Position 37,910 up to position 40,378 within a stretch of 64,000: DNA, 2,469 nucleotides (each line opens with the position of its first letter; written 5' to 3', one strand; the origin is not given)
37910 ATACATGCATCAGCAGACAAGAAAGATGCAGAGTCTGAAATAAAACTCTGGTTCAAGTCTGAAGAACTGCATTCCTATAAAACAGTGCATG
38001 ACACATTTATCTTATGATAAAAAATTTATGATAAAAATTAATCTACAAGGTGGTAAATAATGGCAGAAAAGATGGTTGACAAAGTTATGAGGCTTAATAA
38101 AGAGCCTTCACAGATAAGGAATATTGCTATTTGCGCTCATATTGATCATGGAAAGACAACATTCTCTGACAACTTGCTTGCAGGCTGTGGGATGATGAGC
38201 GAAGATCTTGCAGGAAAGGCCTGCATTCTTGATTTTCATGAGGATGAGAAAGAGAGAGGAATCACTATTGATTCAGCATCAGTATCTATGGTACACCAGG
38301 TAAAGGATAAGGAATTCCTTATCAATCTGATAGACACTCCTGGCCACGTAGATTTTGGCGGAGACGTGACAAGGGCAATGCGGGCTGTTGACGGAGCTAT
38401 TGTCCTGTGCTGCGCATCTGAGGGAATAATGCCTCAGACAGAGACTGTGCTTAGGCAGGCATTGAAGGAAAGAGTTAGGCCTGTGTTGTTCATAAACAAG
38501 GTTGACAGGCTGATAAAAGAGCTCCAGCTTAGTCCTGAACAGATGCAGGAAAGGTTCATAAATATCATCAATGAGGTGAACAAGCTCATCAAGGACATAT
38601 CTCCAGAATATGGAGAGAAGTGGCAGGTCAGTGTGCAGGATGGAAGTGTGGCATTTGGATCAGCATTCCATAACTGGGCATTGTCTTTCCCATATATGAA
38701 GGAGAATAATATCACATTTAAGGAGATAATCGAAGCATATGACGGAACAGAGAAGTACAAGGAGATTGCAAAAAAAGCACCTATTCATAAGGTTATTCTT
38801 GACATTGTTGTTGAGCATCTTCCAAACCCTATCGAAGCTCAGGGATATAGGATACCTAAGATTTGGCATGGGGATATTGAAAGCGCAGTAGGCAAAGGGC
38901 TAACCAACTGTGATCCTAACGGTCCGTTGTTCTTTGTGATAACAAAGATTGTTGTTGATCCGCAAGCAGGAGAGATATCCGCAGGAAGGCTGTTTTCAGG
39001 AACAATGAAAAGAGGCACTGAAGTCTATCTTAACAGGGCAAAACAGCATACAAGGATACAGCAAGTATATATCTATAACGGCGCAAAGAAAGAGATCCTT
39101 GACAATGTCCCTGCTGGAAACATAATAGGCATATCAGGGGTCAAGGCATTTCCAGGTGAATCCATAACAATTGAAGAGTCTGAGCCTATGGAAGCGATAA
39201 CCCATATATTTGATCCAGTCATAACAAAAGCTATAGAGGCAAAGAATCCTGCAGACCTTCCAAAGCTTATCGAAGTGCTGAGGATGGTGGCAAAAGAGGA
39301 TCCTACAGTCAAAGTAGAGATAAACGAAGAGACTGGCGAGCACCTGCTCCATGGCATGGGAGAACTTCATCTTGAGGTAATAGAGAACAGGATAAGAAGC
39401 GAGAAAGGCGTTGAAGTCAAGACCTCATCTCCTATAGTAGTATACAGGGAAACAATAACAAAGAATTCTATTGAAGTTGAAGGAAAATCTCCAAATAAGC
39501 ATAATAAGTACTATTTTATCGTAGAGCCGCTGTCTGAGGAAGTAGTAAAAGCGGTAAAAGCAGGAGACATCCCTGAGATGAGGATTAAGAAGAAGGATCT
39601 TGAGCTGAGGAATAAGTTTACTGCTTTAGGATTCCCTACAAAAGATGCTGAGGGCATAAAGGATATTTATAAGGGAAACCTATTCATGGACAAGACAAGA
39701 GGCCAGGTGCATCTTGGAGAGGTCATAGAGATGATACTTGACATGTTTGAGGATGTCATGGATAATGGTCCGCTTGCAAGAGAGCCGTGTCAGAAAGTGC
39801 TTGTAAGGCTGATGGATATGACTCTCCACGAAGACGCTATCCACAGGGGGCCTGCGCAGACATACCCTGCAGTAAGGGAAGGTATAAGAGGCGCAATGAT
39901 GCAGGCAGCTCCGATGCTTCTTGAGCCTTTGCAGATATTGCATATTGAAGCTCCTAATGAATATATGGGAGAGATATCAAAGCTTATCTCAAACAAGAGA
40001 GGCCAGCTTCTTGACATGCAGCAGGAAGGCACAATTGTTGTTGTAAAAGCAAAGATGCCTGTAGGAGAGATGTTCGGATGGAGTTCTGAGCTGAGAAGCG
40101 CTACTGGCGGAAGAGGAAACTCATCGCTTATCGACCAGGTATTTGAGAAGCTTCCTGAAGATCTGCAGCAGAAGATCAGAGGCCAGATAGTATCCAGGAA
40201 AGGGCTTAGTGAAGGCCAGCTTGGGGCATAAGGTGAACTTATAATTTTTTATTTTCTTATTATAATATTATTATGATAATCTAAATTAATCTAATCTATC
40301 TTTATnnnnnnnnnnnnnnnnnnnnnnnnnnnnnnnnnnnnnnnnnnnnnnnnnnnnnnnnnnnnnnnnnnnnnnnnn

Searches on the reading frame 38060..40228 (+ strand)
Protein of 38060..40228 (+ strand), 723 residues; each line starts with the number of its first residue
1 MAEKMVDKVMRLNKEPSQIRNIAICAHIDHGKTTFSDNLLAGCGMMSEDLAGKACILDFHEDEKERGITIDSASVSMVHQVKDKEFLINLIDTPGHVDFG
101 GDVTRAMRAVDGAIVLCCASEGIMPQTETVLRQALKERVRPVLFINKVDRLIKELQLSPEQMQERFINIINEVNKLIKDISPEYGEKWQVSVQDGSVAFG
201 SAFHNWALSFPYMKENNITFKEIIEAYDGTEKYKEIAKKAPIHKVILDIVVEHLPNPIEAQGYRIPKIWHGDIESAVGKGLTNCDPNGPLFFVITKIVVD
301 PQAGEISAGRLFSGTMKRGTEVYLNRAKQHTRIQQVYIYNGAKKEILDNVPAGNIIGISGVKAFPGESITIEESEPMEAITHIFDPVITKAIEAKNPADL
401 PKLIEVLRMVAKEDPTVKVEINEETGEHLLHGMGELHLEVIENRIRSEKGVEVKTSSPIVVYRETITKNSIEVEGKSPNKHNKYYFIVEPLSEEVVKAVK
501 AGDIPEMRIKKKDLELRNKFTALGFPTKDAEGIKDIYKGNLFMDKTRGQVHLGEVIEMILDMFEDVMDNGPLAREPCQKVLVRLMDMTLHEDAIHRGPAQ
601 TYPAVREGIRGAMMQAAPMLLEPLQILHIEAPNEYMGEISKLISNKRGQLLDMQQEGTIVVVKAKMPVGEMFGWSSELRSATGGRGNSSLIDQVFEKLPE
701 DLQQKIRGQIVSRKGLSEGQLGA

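Call 10: search_protein_families(library=pfam, proteins=[window:38060-40228:+], max_evalue=0.001)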
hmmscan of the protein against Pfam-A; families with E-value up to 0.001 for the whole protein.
window:38060-40228:+ (723 aa): 7 families
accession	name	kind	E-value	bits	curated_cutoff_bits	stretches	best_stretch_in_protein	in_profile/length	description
PF00009.33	GTP_EFTU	-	1.7e-55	188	26.5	1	18-255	2-187/188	Elongation factor Tu GTP binding domain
PF14492.12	EFG_III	-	1.2e-23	83.4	27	1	385-456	3-74/75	Elongation Factor G, domain III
PF00679.30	EFG_C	-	4.4e-22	78.4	27.9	1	620-705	2-88/89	Elongation factor G C-terminus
PF03764.24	EFG_IV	-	2e-19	70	24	1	523-616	24-120/121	Elongation factor G, domain IV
PF22042.2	EF-G_D2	-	1.6e-10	41.4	27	1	293-365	5-75/84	Elongation factor G domain 2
PF03144.31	GTP_EFTU_D2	-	2.8e-10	40.9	30.3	1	304-363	1-65/73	Elongation factor Tu domain 2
PF16658.11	RF3_C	-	0.00089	19.5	40.1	0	384-469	7-92/132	Class II release factor RF3, C-terminal domain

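Call 64: search_protein_families(library=ncbifam, proteins=[window:38060-40228:+], max_evalue=0.001)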
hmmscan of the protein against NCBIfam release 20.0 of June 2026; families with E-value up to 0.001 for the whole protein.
window:38060-40228:+ (723 aa): 34 families (the best 25 are shown)
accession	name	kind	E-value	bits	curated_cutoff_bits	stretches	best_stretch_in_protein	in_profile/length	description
TIGR00490.1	aEF-2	equivalog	0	1052.8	738.45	1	4-717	4-718/720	elongation factor EF-2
TIGR00484.1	EF-G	equivalog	2.8e-103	346.3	659.4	3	17-166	8-155/691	elongation factor G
NF009381.0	PRK12740.1-5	subfamily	1.1e-98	331.4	583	3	244-475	266-490/692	elongation factor G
NF009891.0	PRK13351.1-1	equivalog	4.3e-77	260.2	597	3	245-470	252-476/681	elongation factor G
TIGR01394.1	TypA_BipA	equivalog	1.5e-70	238.1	757.3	3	19-169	1-147/594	translational GTPase TypA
NF058620.1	EFG2_Bacteroid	exception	1.4e-59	202.2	1000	2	283-706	294-707/717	elongation factor G2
NF009377.1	PRK12740.1-1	equivalog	2.6e-59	201.3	890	3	245-470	271-501/700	elongation factor G-like protein EF-G2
NF009379.0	PRK12740.1-3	equivalog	1.8e-58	198.6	513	3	291-470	293-468/674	elongation factor G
NF012153.1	tet_protect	equivalog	1.9e-56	191.6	775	3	21-151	2-130/614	tetracycline resistance ribosomal protection protein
TIGR01393.1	lepA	equivalog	1.1e-49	169.3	533.9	3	18-154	2-138/595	translation elongation factor 4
NF001964.0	PRK00741.1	equivalog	8.7e-39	133.3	473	2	11-154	4-149/529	peptide chain release factor 3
NF007583.0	PRK10218.1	equivalog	2.7e-37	128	1260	2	18-169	4-151/607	ribosome-dependent GTPase TypA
NF033148.1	tet_protect_M_W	exception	1.2e-36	126.2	1100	2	18-167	2-149/639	TetM/TetW/TetO/TetS family tetracycline resistance ribosomal protection protein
NF000120.3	47473_otr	exception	7.8e-34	117.2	900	2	21-150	4-131/608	tetracycline resistance ribosomal protection protein Otr(A)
NF009892.0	PRK13351.1-3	equivalog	1.7e-33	115.9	640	2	18-154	2-141/623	elongation factor G-like protein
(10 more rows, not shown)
